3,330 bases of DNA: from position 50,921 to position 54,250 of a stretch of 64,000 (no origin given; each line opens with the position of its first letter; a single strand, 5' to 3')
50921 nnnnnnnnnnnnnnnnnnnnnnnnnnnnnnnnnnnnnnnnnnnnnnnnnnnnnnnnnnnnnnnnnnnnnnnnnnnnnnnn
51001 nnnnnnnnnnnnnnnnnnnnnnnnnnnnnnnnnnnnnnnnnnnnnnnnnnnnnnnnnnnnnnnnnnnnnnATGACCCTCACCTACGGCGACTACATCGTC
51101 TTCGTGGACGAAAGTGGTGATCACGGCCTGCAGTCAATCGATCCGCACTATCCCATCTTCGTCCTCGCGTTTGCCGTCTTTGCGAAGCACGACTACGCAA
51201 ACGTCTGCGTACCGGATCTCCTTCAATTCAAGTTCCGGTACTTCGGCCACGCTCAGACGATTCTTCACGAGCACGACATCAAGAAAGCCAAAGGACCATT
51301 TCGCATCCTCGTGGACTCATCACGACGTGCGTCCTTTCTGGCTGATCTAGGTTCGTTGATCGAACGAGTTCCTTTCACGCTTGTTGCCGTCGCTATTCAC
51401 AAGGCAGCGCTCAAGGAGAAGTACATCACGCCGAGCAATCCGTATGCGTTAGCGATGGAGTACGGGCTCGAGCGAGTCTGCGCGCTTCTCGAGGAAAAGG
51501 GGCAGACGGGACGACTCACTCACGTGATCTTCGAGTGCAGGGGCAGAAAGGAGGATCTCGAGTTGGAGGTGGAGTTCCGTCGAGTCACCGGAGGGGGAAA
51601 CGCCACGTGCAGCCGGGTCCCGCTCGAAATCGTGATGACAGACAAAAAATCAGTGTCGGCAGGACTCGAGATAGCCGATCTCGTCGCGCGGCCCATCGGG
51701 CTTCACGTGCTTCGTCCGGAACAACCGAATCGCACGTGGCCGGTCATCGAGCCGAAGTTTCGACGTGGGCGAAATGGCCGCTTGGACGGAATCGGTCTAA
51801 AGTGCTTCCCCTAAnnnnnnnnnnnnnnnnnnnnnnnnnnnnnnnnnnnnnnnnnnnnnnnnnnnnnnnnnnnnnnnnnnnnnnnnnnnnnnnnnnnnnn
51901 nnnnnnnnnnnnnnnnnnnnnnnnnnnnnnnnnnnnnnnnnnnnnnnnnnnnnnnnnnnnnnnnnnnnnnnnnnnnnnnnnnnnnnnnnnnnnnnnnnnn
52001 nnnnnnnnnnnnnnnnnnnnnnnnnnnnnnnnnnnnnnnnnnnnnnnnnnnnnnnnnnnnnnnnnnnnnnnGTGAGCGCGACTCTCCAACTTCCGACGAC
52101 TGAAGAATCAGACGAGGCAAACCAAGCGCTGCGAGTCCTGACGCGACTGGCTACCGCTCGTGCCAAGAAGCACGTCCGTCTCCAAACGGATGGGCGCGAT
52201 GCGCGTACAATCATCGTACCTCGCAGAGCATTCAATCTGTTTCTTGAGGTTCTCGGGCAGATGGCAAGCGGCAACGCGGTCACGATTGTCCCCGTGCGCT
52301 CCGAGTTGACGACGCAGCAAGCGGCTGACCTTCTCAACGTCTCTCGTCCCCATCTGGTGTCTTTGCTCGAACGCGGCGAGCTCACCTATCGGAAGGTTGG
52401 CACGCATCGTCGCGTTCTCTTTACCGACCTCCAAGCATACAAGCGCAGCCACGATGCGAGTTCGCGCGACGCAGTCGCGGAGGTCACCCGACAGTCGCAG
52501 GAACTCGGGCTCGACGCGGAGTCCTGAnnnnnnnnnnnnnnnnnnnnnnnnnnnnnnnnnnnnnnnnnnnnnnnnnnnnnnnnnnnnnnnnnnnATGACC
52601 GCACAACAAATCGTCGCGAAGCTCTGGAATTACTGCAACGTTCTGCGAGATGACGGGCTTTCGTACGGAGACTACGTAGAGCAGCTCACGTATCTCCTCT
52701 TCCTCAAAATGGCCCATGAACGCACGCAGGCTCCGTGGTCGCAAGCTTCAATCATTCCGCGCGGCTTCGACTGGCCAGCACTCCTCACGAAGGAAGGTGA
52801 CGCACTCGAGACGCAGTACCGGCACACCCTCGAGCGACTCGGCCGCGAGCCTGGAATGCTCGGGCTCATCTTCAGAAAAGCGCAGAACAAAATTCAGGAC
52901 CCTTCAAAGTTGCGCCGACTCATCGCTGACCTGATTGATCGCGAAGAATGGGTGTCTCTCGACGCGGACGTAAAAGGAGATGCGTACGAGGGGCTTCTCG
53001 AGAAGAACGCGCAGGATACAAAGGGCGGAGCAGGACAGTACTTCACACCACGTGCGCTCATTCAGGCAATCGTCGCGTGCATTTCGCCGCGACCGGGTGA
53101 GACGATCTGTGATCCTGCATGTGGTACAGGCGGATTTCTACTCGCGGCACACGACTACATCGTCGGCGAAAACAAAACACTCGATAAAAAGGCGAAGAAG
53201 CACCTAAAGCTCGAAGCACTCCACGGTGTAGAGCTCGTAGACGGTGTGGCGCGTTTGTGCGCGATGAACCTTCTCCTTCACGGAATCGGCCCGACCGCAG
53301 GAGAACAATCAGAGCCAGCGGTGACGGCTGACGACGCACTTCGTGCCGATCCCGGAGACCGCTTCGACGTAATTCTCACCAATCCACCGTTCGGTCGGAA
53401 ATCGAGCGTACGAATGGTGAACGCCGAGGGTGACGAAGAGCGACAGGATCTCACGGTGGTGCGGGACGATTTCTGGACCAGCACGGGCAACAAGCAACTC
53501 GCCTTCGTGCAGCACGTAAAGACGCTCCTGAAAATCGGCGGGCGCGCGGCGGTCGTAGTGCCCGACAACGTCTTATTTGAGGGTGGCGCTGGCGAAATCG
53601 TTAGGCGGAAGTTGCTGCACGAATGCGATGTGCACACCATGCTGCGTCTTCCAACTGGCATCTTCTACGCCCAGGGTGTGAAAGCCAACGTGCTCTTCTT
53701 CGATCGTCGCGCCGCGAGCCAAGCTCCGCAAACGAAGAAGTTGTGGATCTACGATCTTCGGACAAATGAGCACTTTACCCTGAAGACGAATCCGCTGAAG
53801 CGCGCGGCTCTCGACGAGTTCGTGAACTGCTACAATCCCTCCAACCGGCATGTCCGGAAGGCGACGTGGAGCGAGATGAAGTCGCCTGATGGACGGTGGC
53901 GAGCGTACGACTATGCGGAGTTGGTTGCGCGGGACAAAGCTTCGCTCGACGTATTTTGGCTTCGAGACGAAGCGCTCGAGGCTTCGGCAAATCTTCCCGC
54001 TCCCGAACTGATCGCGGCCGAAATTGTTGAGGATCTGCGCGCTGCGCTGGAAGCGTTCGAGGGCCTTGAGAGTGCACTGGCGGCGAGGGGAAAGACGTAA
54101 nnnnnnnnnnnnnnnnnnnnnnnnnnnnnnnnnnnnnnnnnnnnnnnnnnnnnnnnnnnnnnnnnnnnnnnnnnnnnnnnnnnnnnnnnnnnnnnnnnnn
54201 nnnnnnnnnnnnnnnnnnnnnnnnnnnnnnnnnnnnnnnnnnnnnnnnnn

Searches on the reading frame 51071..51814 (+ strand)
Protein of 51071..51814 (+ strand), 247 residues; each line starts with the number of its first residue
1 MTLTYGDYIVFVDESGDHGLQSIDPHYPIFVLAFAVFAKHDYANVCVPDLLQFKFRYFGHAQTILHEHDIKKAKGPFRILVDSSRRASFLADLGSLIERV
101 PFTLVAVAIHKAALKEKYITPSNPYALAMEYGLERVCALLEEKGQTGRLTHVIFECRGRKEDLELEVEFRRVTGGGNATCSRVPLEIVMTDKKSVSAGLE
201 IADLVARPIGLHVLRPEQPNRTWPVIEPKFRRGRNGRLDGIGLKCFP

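Call 30: search_protein_families(library=pfam, max_evalue=0.000001, proteins=[window:51071-51814:+])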
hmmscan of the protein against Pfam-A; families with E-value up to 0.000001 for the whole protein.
window:51071-51814:+ (247 aa): 1 family
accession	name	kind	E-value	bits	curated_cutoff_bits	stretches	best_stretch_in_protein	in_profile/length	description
PF12686.12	DUF3800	-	2.3e-16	61.3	21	1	9-210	1-147/149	Protein of unknown function (DUF3800)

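Call 31: search_protein_families(library=padloc, max_evalue=0.00001, proteins=[window:51071-51814:+])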
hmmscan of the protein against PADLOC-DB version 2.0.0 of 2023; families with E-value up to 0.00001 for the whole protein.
window:51071-51814:+ (247 aa): 0 families

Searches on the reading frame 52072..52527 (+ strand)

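Call 30: search_protein_families(library=pfam, max_evalue=0.000001, proteins=[window:52072-52527:+])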
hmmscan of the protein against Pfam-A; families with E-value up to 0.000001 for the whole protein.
window:52072-52527:+ (151 aa): 1 family
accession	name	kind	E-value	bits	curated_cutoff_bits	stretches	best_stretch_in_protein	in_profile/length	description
PF12728.13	HTH_17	-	2.4e-11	44.2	27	1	79-127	2-50/51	Helix-turn-helix domain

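Call 31: search_protein_families(library=padloc, max_evalue=0.00001, proteins=[window:52072-52527:+])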
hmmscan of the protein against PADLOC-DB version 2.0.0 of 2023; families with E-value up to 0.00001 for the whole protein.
window:52072-52527:+ (151 aa): 0 families

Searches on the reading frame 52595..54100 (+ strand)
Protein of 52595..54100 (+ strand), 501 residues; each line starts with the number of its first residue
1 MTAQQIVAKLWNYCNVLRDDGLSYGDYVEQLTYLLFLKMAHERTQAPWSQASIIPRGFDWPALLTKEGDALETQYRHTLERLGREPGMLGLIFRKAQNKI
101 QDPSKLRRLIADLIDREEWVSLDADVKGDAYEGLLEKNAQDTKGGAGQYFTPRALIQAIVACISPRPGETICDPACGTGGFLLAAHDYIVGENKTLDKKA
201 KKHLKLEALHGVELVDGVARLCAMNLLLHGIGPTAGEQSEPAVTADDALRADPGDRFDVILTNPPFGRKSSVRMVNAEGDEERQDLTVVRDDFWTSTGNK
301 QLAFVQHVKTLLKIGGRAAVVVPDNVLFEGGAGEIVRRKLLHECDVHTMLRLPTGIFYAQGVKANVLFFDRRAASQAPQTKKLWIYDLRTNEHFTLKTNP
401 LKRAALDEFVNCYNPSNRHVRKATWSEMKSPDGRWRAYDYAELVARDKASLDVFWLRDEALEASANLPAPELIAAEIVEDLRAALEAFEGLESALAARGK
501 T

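Call 6: search_protein_families(library=ncbifam, proteins=[window:52595-54100:+])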
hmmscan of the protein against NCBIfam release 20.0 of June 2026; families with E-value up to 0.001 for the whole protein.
window:52595-54100:+ (501 aa): 6 families
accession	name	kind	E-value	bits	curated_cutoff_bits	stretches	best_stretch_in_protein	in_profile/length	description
NF047738.1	antiphage_MADS2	equivalog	2.8e-34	118.4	720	1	18-377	190-572/654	methylation-associated defense system DNA methyltransferase MAD2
TIGR00497.1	hsdM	equivalog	6.7e-21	74.6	242.75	1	112-418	165-460/515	type I restriction-modification system subunit M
NF033452.1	BREX_1_MTaseX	exception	3.3e-07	28.6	500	1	255-389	506-632/1210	BREX-1 system adenine-specific DNA-methyltransferase PglX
NF033454.1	BREX_5_MTaseX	exception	0.00016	19.4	900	0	171-231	305-369/1404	BREX-5 system adenine-specific DNA-methyltransferase PglX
TIGR02987.1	met_A_Alw26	exception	0.00019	20.3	353.5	1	147-268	4-124/523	Alw26I/Eco31I/Esp3I family type II restriction adenine-specific DNA-methyltransferase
TIGR01177.1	TIGR01177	hypoth_equivalog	0.00029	20.3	316.55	0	157-185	172-200/330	TIGR01177 family methyltransferase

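Call 31: search_protein_families(library=padloc, max_evalue=0.00001, proteins=[window:52595-54100:+])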
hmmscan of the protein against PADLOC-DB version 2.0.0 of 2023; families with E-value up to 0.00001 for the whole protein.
window:52595-54100:+ (501 aa): 41 families (the best 25 are shown)
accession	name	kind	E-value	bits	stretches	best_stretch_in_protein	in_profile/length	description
PDLC03026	MTase_I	-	1.7e-195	648.8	1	1-498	1-480/487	Type I methyltransferase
PDLC03021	MTase_I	-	2.1e-83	278.8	1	8-419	12-421/491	Type I methyltransferase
PDLC04134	mad2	-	6.4e-63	211.3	1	2-414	137-485/492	mads_2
PDLC03025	MTase_I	-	2.8e-55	186.1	1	87-413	103-407/569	Type I methyltransferase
PDLC03031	MTase_I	-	6e-38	128.6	1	95-377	132-409/834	Type I methyltransferase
PDLC03027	MTase_I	-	3.3e-35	119.8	1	4-417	6-410/810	Type I methyltransferase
PDLC03036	MTase_I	-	4.4e-35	119.2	1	129-390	198-445/635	Type I methyltransferase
PDLC03035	MTase_I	-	7e-34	115.4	1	76-385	106-400/653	Type I methyltransferase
PDLC03022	MTase_I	-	3.4e-30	103.1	1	110-374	149-409/857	Type I methyltransferase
PDLC03318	MTase_II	-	1.6e-29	100.8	2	30-208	228-405/723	Type II methyltransferase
PDLC03032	MTase_I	-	1.8e-29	100.4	1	5-375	7-373/1001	Type I methyltransferase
PDLC03018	MTase_I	-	2.5e-27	93.6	1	115-202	278-362/749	Type I methyltransferase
PDLC03218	MTase_II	-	8.3e-27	91.9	1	118-410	239-520/532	Type II methyltransferase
PDLC03029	MTase_I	-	5e-24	82.7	1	128-366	158-398/661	Type I methyltransferase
PDLC03038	MTase_I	-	9.2e-24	81.3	1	104-376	127-384/896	Type I methyltransferase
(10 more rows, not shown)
